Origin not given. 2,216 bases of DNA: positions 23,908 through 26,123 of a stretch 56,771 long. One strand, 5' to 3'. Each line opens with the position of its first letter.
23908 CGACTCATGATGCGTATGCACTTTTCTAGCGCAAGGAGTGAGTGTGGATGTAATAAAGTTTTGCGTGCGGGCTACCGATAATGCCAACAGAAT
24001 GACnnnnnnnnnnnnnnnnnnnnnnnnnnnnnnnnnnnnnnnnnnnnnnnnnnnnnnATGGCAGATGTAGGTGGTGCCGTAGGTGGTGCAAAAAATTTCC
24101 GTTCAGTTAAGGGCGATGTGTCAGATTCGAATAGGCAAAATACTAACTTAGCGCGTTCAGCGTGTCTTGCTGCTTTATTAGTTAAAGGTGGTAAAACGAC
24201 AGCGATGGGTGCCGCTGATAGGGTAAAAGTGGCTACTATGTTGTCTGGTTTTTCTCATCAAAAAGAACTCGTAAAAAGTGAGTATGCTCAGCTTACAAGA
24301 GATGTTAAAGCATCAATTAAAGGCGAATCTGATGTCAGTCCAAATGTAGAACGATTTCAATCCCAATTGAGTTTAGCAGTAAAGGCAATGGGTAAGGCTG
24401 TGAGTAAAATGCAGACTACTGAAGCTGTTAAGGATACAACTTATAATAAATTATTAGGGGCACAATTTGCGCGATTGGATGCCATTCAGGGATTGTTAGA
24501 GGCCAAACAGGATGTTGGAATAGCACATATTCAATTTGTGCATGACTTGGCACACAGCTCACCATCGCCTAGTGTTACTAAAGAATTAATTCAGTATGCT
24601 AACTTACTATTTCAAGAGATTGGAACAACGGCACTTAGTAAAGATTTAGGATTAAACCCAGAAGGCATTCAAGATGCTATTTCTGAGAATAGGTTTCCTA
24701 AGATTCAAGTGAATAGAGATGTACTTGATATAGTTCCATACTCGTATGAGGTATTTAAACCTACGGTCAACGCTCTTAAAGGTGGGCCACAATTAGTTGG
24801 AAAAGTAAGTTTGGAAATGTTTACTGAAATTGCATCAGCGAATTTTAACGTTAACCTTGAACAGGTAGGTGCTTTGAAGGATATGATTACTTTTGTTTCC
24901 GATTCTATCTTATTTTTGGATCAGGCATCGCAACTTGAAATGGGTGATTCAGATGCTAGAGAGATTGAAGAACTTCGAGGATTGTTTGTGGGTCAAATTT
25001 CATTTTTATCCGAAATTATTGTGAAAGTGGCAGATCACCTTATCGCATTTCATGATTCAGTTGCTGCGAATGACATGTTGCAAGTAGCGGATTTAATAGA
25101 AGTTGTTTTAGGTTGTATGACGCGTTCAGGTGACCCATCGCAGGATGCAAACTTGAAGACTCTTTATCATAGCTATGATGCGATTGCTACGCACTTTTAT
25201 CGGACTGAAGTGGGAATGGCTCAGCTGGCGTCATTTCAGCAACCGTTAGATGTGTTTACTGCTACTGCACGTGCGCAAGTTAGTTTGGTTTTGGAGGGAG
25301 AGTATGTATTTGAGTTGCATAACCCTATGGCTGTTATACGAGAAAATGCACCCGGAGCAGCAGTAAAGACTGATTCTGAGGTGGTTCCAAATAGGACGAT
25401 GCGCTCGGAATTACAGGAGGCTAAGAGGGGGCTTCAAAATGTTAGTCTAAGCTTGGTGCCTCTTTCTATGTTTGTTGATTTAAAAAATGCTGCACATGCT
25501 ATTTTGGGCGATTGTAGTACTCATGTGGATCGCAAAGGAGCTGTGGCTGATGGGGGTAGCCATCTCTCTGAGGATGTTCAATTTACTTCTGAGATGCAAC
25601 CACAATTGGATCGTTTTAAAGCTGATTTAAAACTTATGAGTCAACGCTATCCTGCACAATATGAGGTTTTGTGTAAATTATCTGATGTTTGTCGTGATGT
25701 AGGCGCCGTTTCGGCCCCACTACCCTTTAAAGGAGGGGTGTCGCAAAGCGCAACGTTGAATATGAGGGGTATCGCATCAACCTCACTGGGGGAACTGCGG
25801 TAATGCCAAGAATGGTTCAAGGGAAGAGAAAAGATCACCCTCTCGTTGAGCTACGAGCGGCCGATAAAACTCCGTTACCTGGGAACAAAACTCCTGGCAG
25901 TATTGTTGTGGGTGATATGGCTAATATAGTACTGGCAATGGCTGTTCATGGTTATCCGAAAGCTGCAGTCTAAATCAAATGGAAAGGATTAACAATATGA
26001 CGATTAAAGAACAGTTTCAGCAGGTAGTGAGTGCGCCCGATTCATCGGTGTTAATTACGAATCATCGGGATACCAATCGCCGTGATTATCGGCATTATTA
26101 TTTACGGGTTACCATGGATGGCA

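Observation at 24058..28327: Cassette of two large paralogous helical proteins flanking two small ORFs, all with strong ribosome-binding sites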

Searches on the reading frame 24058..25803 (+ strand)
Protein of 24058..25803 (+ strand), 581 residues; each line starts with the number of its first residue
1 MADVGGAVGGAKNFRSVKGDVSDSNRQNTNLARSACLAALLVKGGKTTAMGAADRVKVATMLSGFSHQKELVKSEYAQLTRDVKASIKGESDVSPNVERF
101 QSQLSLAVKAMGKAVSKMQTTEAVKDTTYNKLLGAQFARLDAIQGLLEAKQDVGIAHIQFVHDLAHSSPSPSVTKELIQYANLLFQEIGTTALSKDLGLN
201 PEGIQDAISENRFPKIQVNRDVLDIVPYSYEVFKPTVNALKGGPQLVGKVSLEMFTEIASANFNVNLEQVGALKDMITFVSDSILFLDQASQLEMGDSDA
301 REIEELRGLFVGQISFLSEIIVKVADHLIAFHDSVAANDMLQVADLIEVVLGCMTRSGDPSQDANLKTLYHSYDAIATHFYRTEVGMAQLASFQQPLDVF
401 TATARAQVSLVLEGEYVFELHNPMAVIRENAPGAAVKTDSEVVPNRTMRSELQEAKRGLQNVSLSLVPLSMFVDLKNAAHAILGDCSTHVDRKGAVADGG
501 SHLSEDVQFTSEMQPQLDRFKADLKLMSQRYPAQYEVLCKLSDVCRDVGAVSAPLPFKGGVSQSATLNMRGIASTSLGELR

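Call 4: search_protein_families(library=pfam, proteins=[window:24058-25803:+], max_evalue=1)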
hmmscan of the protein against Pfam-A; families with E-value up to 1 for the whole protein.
window:24058-25803:+ (581 aa): 0 families

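Call 8: find_homologous_proteins(query=window:24058-25803:+)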
Query window:24058-25803:+: 8000 candidates shared short words with the query, none scored E <= 0.001.

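Call 11: search_protein_families(library=ncbifam, proteins=[window:24058-25803:+], max_evalue=0.1)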
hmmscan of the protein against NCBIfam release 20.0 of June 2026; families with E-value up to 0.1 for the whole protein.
window:24058-25803:+ (581 aa): 0 families

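Call 29: search_solved_structures(query=window:24058-25803:+, max_evalue=10)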
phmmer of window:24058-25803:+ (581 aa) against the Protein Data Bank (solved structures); distinct sequences matched with E-value up to 10: 1.
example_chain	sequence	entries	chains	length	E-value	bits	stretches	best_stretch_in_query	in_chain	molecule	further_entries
7fbc_A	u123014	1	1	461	0.0068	18.6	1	64-210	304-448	Maltodextrin-binding protein,De novo design protein D22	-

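Call 31: search_protein_families(library=phrogs, proteins=[window:24058-25803:+], max_evalue=0.1)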
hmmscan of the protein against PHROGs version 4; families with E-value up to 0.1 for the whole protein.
window:24058-25803:+ (581 aa): 1 family
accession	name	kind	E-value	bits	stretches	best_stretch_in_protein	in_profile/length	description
phrog_22998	-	connector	0.0095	16.9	1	323-405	37-121/127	head-tail connector protein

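Call 32: search_protein_families(library=padloc, proteins=[window:24058-25803:+], max_evalue=0.1)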
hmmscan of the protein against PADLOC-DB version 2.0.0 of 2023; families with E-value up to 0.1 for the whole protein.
window:24058-25803:+ (581 aa): 0 families

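Call 34: find_related_loci(query=window:24058-25803:+, collection=metagenome_contigs, flank=10000)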
Query window:24058-25803:+ (581 aa) in metagenome_contigs; peptide patterns used: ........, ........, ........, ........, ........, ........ (x = any residue, [..] = any of these).
72 stretches matched a pattern, but none encodes a relative of the query by tblastn (E <= 1e-3).

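Call 64: predict_structure(protein=window:24058-25803:+)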
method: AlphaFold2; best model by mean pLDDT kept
length: 581 residues; sequences in the alignment: 1
mean_pLDDT: 43.2   pTM: 0.36
mean pLDDT of the five models: 43.2, 40.0, 37.3, 34.3, 34.1
residues with pLDDT >= 90: 0; 70-90: 23; 50-70: 124; < 50: 434
segments of 3 or more residues with pLDDT < 50: 1-59, 61-66, 68-74, 76-228, 261-264, 380-581
pLDDT, mean of each block of 10 residues (from residue 1): 37 39 40 41 40 46 47 46 40 44 46 43 40 36 36 42 40 40 46 34 38 39 43 58 66 62 54 63 62 71 79 70 63 54 55 52 56 53 44 33 32 31 31 30 29 30 28 34 32 30 32 39 39 35 30 27 25 30 27
secondary structure, 60 per line:
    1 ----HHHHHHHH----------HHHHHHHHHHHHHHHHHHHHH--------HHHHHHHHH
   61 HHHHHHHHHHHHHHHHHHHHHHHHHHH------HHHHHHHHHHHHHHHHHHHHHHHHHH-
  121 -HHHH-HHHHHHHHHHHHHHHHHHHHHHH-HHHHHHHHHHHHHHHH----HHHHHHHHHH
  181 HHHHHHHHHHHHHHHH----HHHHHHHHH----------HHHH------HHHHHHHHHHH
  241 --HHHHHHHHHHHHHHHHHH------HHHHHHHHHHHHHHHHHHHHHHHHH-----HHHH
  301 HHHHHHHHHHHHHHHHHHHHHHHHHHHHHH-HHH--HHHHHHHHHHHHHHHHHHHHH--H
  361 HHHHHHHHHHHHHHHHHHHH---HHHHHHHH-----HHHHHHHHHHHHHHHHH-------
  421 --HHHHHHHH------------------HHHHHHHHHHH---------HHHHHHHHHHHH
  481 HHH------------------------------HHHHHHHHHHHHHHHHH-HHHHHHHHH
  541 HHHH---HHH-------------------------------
elements in order: H5-12 H23-43 H52-87 H94-119 H122-125 H127-149 H151-166 H171-196 H201-209 H220-223 H230-240 H243-260 H267-291 H297-330 H337-357 H360-380 H384-391 H397-413 H423-430 H449-459 H469-483 H514-530 H532-544

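Call 72: fold_search(model_id=the predicted structure, library=pdb)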
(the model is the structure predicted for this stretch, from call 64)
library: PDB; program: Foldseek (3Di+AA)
matches with E <= 10: 645; with E <= 0.001: 1
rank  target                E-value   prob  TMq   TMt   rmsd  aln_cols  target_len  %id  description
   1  8fbj                  8.5e-04  1.00  0.19  0.30  20.7       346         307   11  Improving the secretion of designed protein assemblies through negative design of cryptic transmembrane domains (released 2023-03-22)
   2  5k7v_A                5.5e-03  1.00  0.18  0.31  13.3       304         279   10  Computational Design of Self-Assembling Cyclic Protein Homooligomers (released 2017-04-12)
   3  6vfk_B                1.4e-02  0.98  0.17  0.29  13.8       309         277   12  De novo designed tetrahedral nanoparticle T33_dn10 displaying 4 copies of BG505-SOSIP trimer on the surface (released 2020-07-22)
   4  7rdr_A                1.8e-02  0.95  0.18  0.21  16.8       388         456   12  Circular tandem repeat protein with novel repeat topology and enhanced subunit contact surfaces (released 2021-09-01)
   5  8v3b_a                3.1e-02  0.54  0.11  0.14  20.2       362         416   13  Computational Designed Nanocage O43_129_+4 (released 2024-03-13)
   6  9k84_A                4.3e-02  0.84  0.12  0.25  18.4       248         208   11  Cryo-EM structure of designed zinc-induced filament Fiber-n6-Zn1-HEHE-44 (released 2025-10-29)
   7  8gel_A                4.5e-02  0.77  0.15  0.17  23.5       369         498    9  Cryo-EM structure of synthetic tetrameric building block sC4 (released 2024-03-13)
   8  9y6s_6y               4.9e-02  0.51  0.12  0.17  20.5       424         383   11  96-nm repeat of the Leishmania tarentolae doublet microtubule (released 2025-12-17)
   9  8pkp_V                5.1e-02  0.23  0.11  0.11  22.4       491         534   12  Cryo-EM structure of the apo Anaphase-promoting complex/cyclosome (APC/C) at 3.2 Angstrom resolution (released 2023-07-19)
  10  9dze_a                5.9e-02  0.72  0.15  0.25  16.9       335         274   13  Computationally Designed Bifaceted Protein Nanomaterial pD5-14 (released 2024-10-30)
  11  9mg8_A                6.7e-02  0.20  0.09  0.12  24.2       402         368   11  Crystal Structure of b-iTHR-110 (released 2025-12-17)
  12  8hq6_C                7.3e-02  0.44  0.15  0.11  20.8       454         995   13  KL2 in complex with CRM1-Ran-RanBP1 (released 2023-10-25)
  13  8hq3_C                9.2e-02  0.47  0.16  0.11  20.3       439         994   14  KL1 in complex with CRM1-Ran-RanBP1 (released 2023-10-25)
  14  6a38_C                9.2e-02  0.41  0.15  0.11  21.3       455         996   13  MVM NS2 NES in complex with CRM1-Ran-RanBP1 (released 2019-06-19)
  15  8pv4_CR               9.2e-02  0.35  0.13  0.17  21.4       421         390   12  Chaetomium thermophilum pre-60S State 2 - pre-5S rotation with Rix1 complex - composite structure (released 2023-11-15)
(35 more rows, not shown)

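Call 88: search_dna_similar(query=window:24058-25803:+, collection=plasmids, mode=protein, max_evalue=0.01, max_rows=5)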
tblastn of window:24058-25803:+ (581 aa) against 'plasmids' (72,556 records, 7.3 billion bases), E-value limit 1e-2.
No match.

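Call 89: search_dna_similar(query=window:24058-25803:+, collection=phages, mode=protein, max_evalue=0.01, max_rows=5)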
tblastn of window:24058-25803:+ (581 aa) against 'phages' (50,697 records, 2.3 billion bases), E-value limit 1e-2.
No match.

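Call 90: list_cluster_members(proteins=[window:24058-25803:+, window:25803-25973:+, window:26342-28327:+, window:32208-32978:+])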
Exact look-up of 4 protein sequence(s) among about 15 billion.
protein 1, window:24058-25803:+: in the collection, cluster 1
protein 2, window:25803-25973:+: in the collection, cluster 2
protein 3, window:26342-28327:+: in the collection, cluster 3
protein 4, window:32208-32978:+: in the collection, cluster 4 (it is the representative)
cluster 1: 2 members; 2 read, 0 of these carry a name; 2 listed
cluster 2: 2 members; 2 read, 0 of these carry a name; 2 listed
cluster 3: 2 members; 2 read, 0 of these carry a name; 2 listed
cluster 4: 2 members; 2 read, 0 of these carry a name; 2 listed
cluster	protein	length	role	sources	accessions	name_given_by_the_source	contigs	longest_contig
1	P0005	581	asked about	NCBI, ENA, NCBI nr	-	-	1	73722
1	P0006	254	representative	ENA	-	-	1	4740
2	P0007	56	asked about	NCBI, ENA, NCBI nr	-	-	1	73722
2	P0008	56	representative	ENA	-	-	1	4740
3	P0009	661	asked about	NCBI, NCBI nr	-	-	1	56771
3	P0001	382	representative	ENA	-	-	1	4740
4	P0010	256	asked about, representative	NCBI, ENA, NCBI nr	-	-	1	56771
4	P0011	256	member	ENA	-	-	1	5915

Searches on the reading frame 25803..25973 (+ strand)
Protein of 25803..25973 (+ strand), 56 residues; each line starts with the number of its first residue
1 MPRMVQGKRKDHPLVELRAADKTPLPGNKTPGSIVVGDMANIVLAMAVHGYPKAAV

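Call 4: search_protein_families(library=pfam, proteins=[window:25803-25973:+], max_evalue=1)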
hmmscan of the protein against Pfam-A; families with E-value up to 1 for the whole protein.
window:25803-25973:+ (56 aa): 0 families

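Call 11: search_protein_families(library=ncbifam, proteins=[window:25803-25973:+], max_evalue=0.1)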
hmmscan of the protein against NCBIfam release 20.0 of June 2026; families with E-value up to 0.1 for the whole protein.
window:25803-25973:+ (56 aa): 0 families

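Call 31: search_protein_families(library=phrogs, proteins=[window:25803-25973:+], max_evalue=0.1)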
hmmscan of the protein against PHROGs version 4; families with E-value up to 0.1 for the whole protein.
window:25803-25973:+ (56 aa): 0 families

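Call 32: search_protein_families(library=padloc, proteins=[window:25803-25973:+], max_evalue=0.1)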
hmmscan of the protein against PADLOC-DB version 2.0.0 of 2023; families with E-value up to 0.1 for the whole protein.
window:25803-25973:+ (56 aa): 0 families
